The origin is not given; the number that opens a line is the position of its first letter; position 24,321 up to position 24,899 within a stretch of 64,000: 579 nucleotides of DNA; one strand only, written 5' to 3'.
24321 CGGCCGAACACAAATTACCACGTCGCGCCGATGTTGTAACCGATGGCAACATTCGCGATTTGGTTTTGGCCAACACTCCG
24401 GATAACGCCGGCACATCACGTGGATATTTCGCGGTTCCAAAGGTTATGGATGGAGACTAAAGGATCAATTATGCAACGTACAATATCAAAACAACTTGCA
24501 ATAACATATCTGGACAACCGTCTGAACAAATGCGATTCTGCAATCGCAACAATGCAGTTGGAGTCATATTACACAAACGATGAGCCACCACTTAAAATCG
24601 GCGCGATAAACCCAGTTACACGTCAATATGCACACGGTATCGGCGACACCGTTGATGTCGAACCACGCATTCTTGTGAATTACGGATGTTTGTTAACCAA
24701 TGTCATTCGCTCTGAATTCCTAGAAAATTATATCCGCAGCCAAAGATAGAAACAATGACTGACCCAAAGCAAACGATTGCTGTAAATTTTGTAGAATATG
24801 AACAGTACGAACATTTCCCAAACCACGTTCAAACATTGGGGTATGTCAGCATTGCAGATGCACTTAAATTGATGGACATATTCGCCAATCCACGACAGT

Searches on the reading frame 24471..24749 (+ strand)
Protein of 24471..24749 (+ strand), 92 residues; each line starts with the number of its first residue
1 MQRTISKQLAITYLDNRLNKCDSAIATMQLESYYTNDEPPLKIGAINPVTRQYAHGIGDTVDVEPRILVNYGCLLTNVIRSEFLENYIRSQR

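Call 4: search_protein_families(library=pfam, proteins=[window:24471-24749:+], max_evalue=1)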
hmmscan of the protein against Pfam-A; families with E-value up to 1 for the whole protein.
window:24471-24749:+ (92 aa): 0 families

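Call 5: search_protein_families(library=ncbifam, proteins=[window:24471-24749:+], max_evalue=1)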
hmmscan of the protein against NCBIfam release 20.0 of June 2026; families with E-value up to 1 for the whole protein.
window:24471-24749:+ (92 aa): 0 families

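Call 7: search_protein_families(library=phrogs, proteins=[window:24471-24749:+], max_evalue=1)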
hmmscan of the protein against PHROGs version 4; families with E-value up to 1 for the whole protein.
window:24471-24749:+ (92 aa): 1 family
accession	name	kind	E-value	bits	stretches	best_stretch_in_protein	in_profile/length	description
phrog_23769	-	unknown function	0.31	12.1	0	32-50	35-53/59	-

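Call 8: search_protein_families(library=padloc, proteins=[window:24471-24749:+], max_evalue=1)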
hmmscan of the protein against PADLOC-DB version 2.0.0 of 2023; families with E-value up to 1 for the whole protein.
window:24471-24749:+ (92 aa): 0 families

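Call 39: find_homologous_proteins(query=window:24471-24749:+, max_evalue=0.01)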
Query window:24471-24749:+ (92 aa): 19 proteins with E <= 0.01 among 19 candidates.
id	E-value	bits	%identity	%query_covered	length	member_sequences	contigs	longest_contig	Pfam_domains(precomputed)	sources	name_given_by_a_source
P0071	1.2e-52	193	98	100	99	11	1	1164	-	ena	-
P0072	1.7e-48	180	90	100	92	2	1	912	-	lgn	-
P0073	1.8e-48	179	89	100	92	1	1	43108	-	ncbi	-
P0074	1.8e-45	170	86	100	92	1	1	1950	-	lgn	-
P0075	1.4e-43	164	83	100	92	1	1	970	-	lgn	-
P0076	3.3e-42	159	78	100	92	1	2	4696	-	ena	-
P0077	1.3e-41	158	82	100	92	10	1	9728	-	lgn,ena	-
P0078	9.2e-40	152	78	100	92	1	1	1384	-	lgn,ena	-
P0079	2.5e-39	150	76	100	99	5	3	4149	-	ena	-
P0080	1.0e-38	148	76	100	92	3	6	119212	-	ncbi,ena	-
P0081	7.2e-38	146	73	100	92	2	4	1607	-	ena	-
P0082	6.1e-37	143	72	100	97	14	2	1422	-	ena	-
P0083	1.5e-35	138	71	100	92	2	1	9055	-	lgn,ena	-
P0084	5.1e-35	137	71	100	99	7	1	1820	-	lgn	-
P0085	8.4e-35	136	71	100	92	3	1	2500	-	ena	-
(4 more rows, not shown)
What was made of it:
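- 24471..24749 (+): ORF1, 92 aa, small-protein family B; function unknown. 19 homologue clusters at 63-98% identity, nearly all 92 aa (call 39).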
